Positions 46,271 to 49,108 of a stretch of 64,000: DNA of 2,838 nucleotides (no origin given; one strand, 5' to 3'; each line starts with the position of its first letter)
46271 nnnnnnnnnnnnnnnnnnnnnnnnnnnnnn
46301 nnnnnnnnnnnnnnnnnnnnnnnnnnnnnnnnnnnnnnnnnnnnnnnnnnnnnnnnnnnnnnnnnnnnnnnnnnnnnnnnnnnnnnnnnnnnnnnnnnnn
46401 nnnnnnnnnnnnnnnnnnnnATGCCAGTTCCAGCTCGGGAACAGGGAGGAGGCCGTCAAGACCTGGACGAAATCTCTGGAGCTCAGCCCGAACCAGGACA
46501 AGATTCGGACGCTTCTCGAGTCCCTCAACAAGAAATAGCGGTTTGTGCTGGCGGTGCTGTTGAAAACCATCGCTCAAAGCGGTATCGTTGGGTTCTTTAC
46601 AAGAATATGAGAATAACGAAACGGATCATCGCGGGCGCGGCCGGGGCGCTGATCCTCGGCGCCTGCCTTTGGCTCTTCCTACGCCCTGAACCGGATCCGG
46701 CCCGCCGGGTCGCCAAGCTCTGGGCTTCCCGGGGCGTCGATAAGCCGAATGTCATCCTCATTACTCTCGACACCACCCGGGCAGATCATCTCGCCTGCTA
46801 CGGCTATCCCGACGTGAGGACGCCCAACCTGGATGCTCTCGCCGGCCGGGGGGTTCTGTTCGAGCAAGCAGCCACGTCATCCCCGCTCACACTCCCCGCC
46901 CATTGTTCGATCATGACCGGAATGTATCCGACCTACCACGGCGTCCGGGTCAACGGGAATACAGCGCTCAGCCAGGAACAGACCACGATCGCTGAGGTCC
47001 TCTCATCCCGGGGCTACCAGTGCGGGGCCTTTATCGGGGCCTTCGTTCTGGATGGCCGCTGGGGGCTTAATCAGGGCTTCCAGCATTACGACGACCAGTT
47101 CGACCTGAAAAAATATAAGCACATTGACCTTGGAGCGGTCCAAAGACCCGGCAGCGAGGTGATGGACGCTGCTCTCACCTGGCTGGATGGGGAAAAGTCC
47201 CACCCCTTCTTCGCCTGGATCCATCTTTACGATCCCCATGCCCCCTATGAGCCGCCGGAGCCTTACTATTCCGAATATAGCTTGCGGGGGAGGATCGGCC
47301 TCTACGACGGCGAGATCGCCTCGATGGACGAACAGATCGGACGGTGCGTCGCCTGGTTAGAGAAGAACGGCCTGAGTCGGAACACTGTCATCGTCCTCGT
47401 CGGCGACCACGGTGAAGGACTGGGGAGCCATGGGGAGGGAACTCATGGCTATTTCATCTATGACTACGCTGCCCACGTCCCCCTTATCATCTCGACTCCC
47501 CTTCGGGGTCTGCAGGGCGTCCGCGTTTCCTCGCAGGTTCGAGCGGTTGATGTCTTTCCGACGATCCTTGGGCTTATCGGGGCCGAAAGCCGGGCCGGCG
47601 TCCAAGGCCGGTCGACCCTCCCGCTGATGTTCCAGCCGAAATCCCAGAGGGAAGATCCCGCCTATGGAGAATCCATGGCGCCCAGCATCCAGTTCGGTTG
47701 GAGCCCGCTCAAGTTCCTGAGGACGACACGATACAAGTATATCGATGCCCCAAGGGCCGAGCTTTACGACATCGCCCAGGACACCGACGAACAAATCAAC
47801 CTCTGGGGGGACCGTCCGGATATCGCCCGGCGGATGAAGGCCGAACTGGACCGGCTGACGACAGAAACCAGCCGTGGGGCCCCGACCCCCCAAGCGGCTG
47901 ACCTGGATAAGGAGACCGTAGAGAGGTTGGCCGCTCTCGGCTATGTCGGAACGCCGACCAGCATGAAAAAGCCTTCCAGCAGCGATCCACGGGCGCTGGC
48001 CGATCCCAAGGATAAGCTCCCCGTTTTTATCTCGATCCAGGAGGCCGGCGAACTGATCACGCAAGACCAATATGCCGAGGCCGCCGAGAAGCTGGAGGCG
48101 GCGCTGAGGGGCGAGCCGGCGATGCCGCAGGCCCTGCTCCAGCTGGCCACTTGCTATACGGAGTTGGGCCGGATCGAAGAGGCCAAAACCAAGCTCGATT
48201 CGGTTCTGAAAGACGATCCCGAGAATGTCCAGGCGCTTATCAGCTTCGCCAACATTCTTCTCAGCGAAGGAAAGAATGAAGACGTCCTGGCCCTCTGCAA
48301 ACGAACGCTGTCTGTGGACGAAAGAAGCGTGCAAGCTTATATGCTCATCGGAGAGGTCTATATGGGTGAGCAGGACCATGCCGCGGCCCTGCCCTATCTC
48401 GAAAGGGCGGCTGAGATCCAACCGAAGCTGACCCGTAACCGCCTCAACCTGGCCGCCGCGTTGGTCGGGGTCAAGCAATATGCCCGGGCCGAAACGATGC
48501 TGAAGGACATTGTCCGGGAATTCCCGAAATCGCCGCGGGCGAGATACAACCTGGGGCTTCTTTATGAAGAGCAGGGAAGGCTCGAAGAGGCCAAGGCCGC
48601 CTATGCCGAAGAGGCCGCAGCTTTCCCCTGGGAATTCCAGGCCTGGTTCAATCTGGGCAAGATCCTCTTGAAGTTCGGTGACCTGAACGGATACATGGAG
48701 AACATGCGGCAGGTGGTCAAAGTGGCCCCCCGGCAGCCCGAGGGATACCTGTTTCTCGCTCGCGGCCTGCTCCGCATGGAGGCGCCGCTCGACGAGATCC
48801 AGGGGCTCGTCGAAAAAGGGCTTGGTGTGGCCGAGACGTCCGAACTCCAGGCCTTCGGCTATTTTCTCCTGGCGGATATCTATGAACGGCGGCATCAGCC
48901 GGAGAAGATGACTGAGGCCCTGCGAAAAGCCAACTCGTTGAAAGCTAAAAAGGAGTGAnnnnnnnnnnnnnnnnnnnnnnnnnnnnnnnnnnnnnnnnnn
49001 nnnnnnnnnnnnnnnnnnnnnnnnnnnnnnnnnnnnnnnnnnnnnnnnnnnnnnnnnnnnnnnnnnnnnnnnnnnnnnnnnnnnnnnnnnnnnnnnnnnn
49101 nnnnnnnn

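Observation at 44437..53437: Self-contained lower-GC envelope cassette: GWxTD-TPR, sulfatase-like-TPR, beta-sandwich-TPR, Oar-type TonB receptor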

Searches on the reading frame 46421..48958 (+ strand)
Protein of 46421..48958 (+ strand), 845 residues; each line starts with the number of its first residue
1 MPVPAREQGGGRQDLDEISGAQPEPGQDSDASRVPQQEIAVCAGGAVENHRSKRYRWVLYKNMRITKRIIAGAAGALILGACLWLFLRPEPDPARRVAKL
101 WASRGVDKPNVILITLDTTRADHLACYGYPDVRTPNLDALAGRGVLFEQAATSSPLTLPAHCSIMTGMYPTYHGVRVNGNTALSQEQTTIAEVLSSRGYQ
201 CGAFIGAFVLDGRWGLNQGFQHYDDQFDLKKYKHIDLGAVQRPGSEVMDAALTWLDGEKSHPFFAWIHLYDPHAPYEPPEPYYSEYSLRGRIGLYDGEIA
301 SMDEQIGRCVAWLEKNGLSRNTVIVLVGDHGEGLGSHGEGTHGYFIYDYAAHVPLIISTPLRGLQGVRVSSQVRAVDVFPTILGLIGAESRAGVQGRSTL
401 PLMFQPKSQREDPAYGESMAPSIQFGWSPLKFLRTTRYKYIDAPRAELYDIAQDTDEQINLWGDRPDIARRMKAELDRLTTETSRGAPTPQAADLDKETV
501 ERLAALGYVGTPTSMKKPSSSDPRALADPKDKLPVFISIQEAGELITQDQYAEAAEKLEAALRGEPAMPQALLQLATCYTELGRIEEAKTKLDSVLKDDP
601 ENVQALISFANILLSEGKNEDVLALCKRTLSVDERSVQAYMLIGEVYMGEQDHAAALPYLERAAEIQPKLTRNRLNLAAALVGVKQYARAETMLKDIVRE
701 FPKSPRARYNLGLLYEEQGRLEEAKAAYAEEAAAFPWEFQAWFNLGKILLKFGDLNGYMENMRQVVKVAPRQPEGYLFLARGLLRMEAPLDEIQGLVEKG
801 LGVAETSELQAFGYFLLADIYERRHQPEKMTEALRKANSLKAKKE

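Call 4: search_protein_families(library=pfam, proteins=[window:46421-48958:+], max_evalue=0.01)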
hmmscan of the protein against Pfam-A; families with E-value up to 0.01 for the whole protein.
window:46421-48958:+ (845 aa): 32 families (the best 25 are shown)
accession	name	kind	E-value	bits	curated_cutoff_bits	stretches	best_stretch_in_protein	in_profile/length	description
PF00884.28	Sulfatase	-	7.7e-50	170.3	25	1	109-387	1-300/301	Sulfatase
PF14559.12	TPR_19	-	3.7e-28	98.1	25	4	545-606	1-64/68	Tetratricopeptide repeat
PF13432.12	TPR_16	-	7.9e-22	77.8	32.7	3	676-736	2-62/65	Tetratricopeptide repeat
PF13428.12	TPR_14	-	6e-21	73.3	23.5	3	705-748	1-44/44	Tetratricopeptide repeat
PF13181.12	TPR_8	-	1.9e-20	71.7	25.7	2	638-669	2-33/34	Tetratricopeptide repeat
PF13431.12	TPR_17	-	3.1e-18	64.9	24.4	1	696-725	4-33/34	Tetratricopeptide repeat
PF07719.23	TPR_2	-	1.5e-15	56.4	27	2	706-730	2-26/34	Tetratricopeptide repeat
PF23914.1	TPR_CcmH_CycH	-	1.7e-15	57.7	42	1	629-729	42-145/158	Cytochrome c-type biogenesis protein H TPR domain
PF01663.27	Phosphodiest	-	3.7e-15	56.8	23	2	111-178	1-65/342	Type I phosphodiesterase / nucleotide pyrophosphatase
PF13174.12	TPR_6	-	1.7e-14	53.8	26.3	1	570-601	1-32/33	Tetratricopeptide repeat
PF00515.34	TPR_1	-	1.7e-13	50.2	27.8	2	706-728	2-24/34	Tetratricopeptide repeat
PF13371.12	TPR_9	-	5e-12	46.1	35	2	680-728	4-52/73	Tetratricopeptide repeat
PF12895.13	ANAPC3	-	9.9e-12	45.4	27.2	3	548-625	2-78/82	Anaphase-promoting complex, cyclosome, subunit 3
PF25063.1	ARM_TT21_C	-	1.7e-10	41.6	35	1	548-707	34-200/209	Tetratricopeptide repeat protein 21 C-terminal ARM domain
PF16347.10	SGSH_C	-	7.6e-10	39.6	29.3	1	345-480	10-152/154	N-sulphoglucosamine sulphohydrolase, C-terminal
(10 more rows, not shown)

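Call 10: search_protein_families(library=ncbifam, proteins=[window:46421-48958:+], max_evalue=0.001)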
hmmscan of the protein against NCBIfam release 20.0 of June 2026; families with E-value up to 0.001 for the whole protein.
window:46421-48958:+ (845 aa): 33 families (the best 25 are shown)
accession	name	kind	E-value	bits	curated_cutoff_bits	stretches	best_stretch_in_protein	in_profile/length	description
NF010322.0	PRK13759.1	equivalog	2e-50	171.7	481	2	295-465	270-440/486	arylsulfatase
TIGR03417.1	chol_sulfatase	equivalog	2.4e-38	132.2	433.45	2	295-474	255-431/500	choline-sulfatase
NF045661.1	HdlasePehA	equivalog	2.1e-37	128.9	900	2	294-409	283-398/506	phosphoric/sulfuric ester hydrolase PehA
NF052527.1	Mn_arylsulf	exception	7.9e-29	100.9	850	2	294-463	266-433/479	manganese-dependent arylsulfatase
TIGR02917.1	PEP_TPR_lipo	equivalog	2.7e-25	88.4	312.2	2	636-837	464-661/899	XrtA/PEP-CTERM system TPR-repeat protein PrsT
TIGR02521.1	type_IV_pilW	equivalog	4.9e-20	72.1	154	2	536-695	32-193/234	type IV pilus biogenesis/stability protein PilW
NF040959.1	MamA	equivalog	4.5e-19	68.7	200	2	616-727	50-161/204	magnetosome protein MamA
NF033920.0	C39_PA2778_fam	equivalog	3.1e-13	49.8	150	1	679-769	164-254/255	PA2778 family cysteine peptidase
TIGR02795.1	tol_pal_ybgF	equivalog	1.6e-12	48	90.1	2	677-772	8-109/119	tol-pal system protein YbgF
NF033758.1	gliding_GltE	equivalog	3.2e-11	42.9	225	2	627-749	212-334/411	adventurous gliding motility TPR repeat lipoprotein GltE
NF047371.1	FlcA_CTERM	equivalog_domain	7.3e-10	37.9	300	1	544-663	131-249/646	periplasmic flagellar collar protein FlcA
NF008757.0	PRK11788.1-5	equivalog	9.4e-10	38.2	363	1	609-724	186-301/388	lipopolysaccharide assembly protein LapB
TIGR02552.1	LcrH_SycD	equivalog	1.4e-09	37.8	104.8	1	547-602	64-119/136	SycD/LcrH family type III secretion system chaperone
NF052400.1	M48_BAM_BepA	equivalog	3.9e-09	35.8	570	1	644-733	348-437/483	beta-barrel assembly-enhancing protease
TIGR03939.1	PGA_TPR_OMP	equivalog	1.9e-08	33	366.65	1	583-755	33-204/800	poly-beta-1,6 N-acetyl-D-glucosamine export porin PgaA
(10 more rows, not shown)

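Call 17: search_solved_structures(query=window:46610-48958:+, max_evalue=0.00001, show_alignments=2)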
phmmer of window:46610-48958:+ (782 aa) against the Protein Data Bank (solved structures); distinct sequences matched with E-value up to 0.00001: 137 (the best 60 are shown).
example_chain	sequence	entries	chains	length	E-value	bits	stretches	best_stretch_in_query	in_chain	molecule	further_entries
9qhb_A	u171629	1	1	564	8e-46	159.9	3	507-716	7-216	Engineered tetratricopeptide repeat protein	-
6pt6_B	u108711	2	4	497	1.3e-29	106.2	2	220-415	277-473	exo-2S-iota carrageenan S1 sulfatase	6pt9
6ptk_A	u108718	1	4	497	1.9e-29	105.7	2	220-415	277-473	exo-2S-iota carrageenan S1 sulfatase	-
6pt4_B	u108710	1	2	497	2.6e-29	105.3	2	220-415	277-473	exo-2S-iota carrageenan S1 sulfatase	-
9ihk_D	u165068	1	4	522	3.6e-29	104.8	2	232-415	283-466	Sulfatase_S1_30A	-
5g2v_A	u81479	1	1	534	5.9e-29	104.1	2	234-422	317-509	N-ACETYLGLUCOSAMINE-6-SULFATASE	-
9s03_A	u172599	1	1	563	1e-28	103.3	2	232-399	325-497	Putative sulfatase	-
7stt_A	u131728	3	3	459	2e-28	102.4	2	236-425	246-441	N-acetylgalactosamine-6-sulfatase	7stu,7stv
4upl_A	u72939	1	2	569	3.2e-28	101.7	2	228-421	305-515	SULFATASE FAMILY PROTEIN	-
7oz8_AAA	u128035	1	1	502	7.4e-28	100.5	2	218-419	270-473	Choline-sulfatase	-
7yeh_B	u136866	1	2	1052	2.6e-27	98.7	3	507-717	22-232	UDP-N-acetylglucosamine--peptide N-acetylglucosaminyltransferase 110 kDa subunit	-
7ntf_A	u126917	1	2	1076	2.7e-27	98.6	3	496-718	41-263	Isoform 1 of UDP-N-acetylglucosamine--peptide N-acetylglucosaminyltransferase 110 kDa subu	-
4upi_A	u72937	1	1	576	4.4e-27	97.9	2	229-347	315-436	SULFATASE FAMILY PROTEIN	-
6hr5_A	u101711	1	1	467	4.6e-27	97.9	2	213-420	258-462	Alpha-L-rhamnosidase/sulfatase (GH78)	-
7yea_A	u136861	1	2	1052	8.2e-27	97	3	510-718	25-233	UDP-N-acetylglucosamine--peptide N-acetylglucosaminyltransferase 110 kDa subunit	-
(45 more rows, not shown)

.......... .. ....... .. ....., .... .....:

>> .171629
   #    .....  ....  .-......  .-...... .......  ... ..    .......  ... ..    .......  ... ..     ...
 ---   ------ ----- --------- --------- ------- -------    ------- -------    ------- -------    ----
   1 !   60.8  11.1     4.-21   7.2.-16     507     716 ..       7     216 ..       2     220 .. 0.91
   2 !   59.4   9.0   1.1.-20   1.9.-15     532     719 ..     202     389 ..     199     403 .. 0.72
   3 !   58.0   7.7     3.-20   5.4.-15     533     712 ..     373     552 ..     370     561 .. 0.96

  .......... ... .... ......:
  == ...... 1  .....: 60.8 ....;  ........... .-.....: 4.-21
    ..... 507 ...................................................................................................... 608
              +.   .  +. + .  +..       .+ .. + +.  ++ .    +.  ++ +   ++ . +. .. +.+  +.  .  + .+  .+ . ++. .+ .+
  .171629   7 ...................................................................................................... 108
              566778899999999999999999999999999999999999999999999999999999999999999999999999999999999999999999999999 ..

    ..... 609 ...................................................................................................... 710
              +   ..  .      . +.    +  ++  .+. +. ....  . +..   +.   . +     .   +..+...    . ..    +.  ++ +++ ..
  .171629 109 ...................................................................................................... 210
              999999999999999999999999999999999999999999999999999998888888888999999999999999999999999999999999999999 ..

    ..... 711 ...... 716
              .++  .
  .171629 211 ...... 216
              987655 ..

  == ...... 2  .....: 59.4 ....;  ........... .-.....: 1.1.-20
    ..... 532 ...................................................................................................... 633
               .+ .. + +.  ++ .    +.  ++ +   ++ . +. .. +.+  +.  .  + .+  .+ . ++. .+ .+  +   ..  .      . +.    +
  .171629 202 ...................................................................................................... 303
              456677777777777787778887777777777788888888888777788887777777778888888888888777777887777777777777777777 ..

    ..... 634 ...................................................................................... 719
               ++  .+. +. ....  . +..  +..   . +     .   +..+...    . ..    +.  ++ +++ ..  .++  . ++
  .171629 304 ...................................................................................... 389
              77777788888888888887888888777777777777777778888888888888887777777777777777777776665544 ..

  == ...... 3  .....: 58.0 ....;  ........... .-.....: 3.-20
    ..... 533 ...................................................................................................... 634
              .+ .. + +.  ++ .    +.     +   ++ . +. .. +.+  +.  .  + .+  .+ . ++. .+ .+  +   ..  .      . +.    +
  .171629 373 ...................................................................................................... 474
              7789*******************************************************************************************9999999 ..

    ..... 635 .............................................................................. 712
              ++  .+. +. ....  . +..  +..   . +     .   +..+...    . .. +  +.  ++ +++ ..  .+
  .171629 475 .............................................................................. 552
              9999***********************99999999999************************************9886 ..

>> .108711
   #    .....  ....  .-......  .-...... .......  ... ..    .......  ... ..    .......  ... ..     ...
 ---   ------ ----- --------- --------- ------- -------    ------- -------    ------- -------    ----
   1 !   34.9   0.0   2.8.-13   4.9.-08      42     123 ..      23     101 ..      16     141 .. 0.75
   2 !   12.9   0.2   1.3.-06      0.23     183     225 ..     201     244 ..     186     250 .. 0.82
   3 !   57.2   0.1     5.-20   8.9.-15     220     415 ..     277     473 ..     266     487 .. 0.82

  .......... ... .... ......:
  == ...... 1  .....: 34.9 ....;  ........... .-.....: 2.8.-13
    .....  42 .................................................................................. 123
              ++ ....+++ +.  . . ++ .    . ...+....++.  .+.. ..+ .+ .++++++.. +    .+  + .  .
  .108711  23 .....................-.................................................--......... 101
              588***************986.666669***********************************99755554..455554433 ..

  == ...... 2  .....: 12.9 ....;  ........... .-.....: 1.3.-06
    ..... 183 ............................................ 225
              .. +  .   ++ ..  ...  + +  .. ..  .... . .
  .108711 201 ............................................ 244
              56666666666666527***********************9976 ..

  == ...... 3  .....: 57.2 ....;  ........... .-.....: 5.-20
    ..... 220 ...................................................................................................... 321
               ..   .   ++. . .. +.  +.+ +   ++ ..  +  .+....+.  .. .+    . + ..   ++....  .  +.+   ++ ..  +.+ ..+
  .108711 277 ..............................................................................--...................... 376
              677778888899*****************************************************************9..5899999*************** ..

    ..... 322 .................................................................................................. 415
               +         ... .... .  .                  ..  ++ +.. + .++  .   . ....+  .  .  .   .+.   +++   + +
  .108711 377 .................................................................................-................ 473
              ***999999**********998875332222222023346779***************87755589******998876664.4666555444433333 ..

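Call 87: search_protein_families(library=padloc, proteins=[window:46610-48955:+], max_evalue=0.001)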
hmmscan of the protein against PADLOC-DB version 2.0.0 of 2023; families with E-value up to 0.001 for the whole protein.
window:46610-48955:+ (782 aa): 1 family
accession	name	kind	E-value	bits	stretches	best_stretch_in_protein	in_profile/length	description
PDLC01101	PrimPol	-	3.1e-05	20.8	0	490-546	51-103/490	adaptation polymerase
